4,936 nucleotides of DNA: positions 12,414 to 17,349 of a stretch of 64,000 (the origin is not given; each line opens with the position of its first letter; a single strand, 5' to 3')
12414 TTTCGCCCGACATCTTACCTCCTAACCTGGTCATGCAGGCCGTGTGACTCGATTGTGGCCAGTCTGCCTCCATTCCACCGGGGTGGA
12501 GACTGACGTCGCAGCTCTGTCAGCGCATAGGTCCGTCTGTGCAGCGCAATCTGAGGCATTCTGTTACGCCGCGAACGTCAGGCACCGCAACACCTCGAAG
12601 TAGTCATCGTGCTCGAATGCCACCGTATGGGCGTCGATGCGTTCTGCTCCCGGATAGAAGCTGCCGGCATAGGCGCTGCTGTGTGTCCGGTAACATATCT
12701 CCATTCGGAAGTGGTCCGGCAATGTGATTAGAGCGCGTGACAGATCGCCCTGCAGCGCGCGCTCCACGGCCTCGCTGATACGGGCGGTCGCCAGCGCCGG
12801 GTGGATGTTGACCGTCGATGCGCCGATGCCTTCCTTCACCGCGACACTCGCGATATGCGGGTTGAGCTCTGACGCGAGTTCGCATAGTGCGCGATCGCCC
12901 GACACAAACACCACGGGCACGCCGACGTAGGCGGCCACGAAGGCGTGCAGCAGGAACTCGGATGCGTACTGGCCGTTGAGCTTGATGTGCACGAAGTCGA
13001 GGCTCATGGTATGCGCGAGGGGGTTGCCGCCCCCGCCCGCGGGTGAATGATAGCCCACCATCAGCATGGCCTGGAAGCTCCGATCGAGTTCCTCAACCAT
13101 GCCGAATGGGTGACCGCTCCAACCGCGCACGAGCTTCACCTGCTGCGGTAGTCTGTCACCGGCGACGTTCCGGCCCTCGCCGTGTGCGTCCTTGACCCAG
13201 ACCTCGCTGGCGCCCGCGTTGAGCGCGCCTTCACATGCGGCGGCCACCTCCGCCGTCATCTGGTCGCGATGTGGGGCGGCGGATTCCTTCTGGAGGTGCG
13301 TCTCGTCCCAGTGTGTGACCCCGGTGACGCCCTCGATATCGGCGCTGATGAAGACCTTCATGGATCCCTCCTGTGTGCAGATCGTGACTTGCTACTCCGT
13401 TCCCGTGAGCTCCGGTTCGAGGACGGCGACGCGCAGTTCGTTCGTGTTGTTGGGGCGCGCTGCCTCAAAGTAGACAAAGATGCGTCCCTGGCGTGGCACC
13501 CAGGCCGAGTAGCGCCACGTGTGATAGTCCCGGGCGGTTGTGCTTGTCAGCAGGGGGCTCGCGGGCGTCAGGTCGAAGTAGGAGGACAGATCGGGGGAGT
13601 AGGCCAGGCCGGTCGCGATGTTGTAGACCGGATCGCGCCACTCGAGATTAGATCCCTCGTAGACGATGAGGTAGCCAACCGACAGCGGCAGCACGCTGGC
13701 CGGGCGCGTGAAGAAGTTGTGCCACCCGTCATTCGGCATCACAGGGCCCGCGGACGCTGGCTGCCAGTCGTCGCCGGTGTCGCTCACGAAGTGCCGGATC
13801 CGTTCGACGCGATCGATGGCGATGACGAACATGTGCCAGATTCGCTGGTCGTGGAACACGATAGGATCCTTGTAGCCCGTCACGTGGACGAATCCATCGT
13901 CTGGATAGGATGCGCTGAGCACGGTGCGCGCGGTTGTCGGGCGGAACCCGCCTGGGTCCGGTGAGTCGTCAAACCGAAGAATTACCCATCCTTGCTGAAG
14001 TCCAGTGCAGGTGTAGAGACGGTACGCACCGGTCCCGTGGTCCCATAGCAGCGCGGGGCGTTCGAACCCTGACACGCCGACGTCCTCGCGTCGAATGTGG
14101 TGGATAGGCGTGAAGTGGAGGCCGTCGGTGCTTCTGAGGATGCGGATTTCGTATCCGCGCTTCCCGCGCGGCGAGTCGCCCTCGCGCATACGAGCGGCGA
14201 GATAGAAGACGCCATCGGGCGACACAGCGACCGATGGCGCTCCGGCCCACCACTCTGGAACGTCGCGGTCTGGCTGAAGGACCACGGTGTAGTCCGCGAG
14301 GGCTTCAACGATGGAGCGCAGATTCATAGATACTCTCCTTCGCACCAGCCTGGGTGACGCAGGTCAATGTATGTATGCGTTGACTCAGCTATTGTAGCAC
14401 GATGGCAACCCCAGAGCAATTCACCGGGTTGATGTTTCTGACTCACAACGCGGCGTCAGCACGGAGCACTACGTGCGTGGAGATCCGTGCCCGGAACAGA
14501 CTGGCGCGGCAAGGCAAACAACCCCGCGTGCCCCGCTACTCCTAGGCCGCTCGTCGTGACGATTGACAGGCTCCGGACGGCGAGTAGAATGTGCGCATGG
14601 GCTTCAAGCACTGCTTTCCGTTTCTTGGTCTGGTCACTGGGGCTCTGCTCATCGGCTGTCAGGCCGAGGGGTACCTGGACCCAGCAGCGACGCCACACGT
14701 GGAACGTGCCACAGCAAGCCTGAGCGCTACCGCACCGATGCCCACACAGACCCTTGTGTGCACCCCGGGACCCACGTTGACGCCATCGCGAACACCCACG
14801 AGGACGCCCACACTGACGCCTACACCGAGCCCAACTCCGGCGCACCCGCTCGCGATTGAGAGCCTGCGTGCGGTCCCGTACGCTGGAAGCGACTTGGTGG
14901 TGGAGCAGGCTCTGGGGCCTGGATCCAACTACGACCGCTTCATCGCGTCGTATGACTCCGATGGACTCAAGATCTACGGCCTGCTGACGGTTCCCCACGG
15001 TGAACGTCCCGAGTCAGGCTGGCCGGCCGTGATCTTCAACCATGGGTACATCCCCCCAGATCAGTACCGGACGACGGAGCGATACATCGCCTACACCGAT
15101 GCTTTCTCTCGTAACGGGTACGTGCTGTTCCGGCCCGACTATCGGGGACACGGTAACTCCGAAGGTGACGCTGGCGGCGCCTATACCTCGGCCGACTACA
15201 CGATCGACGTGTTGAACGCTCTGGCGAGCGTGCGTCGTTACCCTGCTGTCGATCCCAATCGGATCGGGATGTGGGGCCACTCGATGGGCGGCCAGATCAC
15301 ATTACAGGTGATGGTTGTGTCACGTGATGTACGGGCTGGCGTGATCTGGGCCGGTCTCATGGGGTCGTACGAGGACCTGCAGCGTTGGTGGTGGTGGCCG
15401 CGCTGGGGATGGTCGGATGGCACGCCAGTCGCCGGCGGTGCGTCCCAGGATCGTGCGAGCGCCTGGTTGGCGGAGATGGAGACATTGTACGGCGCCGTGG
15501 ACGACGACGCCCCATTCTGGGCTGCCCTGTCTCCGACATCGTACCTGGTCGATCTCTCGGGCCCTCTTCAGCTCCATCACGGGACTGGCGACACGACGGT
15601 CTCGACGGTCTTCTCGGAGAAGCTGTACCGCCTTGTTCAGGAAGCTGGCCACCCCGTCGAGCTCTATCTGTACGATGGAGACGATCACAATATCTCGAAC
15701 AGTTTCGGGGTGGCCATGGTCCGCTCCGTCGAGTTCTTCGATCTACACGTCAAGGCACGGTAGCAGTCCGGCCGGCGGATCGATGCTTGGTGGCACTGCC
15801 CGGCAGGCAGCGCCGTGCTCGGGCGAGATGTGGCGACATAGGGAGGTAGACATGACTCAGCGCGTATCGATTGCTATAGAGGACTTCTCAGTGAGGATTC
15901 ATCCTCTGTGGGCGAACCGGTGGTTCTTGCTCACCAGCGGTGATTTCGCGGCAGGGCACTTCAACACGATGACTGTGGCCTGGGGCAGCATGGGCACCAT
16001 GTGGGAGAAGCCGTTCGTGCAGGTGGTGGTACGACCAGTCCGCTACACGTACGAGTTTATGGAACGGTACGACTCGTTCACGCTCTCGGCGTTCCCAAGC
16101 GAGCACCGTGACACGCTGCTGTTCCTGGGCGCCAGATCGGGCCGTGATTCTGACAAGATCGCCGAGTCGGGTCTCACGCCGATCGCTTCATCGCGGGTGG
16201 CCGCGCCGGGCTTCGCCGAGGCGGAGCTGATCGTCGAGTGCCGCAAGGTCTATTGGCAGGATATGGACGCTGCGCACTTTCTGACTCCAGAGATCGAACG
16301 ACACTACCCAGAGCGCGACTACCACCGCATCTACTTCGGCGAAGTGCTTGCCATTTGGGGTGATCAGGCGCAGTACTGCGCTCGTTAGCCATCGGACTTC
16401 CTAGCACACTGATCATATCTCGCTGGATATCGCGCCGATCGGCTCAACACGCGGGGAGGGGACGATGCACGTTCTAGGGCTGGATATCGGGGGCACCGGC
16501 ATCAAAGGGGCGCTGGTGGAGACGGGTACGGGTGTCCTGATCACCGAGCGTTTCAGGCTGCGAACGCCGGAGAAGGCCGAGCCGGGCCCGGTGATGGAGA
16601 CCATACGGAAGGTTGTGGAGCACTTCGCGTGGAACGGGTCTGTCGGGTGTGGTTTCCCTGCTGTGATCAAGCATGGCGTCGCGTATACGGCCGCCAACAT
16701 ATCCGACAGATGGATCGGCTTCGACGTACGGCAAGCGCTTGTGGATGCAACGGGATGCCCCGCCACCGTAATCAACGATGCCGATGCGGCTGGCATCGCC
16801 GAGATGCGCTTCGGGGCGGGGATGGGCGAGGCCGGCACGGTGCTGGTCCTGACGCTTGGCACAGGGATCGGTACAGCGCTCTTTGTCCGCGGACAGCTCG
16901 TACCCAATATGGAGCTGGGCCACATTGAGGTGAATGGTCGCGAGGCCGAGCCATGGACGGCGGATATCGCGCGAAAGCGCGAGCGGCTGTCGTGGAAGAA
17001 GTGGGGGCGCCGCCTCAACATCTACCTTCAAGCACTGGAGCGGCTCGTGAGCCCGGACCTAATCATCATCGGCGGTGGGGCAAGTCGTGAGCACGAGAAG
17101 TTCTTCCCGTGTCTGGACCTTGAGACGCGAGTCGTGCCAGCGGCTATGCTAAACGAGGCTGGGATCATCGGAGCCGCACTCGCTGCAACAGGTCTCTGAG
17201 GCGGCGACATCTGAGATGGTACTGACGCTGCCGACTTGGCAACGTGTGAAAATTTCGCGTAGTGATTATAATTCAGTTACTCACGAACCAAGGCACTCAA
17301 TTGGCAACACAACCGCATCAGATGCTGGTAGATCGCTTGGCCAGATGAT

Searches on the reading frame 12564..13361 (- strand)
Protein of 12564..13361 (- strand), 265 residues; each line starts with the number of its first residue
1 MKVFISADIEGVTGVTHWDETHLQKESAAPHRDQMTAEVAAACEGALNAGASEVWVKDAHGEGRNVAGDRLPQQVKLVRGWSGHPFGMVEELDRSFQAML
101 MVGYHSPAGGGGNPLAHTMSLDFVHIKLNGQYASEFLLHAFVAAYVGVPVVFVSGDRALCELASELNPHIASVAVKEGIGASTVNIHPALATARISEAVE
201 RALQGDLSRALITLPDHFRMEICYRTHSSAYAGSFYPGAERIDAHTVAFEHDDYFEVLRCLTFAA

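Call 43: search_protein_families(library=pfam, proteins=[window:12564-13361:-], max_evalue=0.0001)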
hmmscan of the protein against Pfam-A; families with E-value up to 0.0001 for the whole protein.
window:12564-13361:- (265 aa): 1 family
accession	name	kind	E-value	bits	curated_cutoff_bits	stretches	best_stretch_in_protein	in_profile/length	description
PF04951.18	Peptidase_M55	-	2.3e-90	303.1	25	1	1-262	1-263/264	D-aminopeptidase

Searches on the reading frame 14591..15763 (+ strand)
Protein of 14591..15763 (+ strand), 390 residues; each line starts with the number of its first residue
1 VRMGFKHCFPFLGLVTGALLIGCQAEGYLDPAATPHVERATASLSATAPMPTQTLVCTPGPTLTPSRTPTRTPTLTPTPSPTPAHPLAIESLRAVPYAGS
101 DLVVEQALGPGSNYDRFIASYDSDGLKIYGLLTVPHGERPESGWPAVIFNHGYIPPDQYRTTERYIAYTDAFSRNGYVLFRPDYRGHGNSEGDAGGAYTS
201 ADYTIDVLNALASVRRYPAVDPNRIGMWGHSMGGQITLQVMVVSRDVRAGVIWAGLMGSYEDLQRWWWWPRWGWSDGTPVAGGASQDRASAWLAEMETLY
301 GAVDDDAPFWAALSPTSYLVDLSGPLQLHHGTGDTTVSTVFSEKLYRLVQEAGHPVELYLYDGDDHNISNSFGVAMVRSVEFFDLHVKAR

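Call 44: search_protein_families(library=pfam, proteins=[window:14591-15763:+], max_evalue=0.0001)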
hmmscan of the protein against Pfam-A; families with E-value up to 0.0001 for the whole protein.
window:14591-15763:+ (390 aa): 9 families
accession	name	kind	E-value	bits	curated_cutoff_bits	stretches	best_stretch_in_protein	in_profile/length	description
PF12146.15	Hydrolase_4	-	1e-15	58.1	27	1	147-256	7-109/239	Serine aminopeptidase, S33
PF00326.27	Peptidase_S9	-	5.9e-11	42.7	22.6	1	172-251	10-93/213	Prolyl oligopeptidase family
PF12697.13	Abhydrolase_6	-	4.9e-09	37.6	26.3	1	170-326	21-157/217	Alpha/beta hydrolase family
PF02129.25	Peptidase_S15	-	1.5e-08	35.1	23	1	124-262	1-135/262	X-Pro dipeptidyl-peptidase (S15 family)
PF01738.24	DLH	-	2e-08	34.6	21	0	168-255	33-129/217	Dienelactone hydrolase family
PF20434.5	BD-FAE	-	8.4e-08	32.4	26.8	0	144-238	13-104/215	BD-FAE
PF00561.26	Abhydrolase_1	-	1.2e-06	28.8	25.8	1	145-272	1-123/245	alpha/beta hydrolase fold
PF05448.18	AXE1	-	4.8e-06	26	21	0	205-251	158-204/321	Acetyl xylan esterase (AXE1)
PF07859.19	Abhydrolase_3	-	3.5e-05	24.1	25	0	204-367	52-207/210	alpha/beta hydrolase fold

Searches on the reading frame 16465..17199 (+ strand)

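Call 44: search_protein_families(library=pfam, proteins=[window:16465-17199:+], max_evalue=0.0001)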
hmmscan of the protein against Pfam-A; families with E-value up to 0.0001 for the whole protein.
window:16465-17199:+ (244 aa): 1 family
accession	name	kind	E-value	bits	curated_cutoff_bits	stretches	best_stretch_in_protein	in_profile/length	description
PF00480.26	ROK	-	4.2e-20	72.9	22.9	1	4-157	2-161/294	ROK family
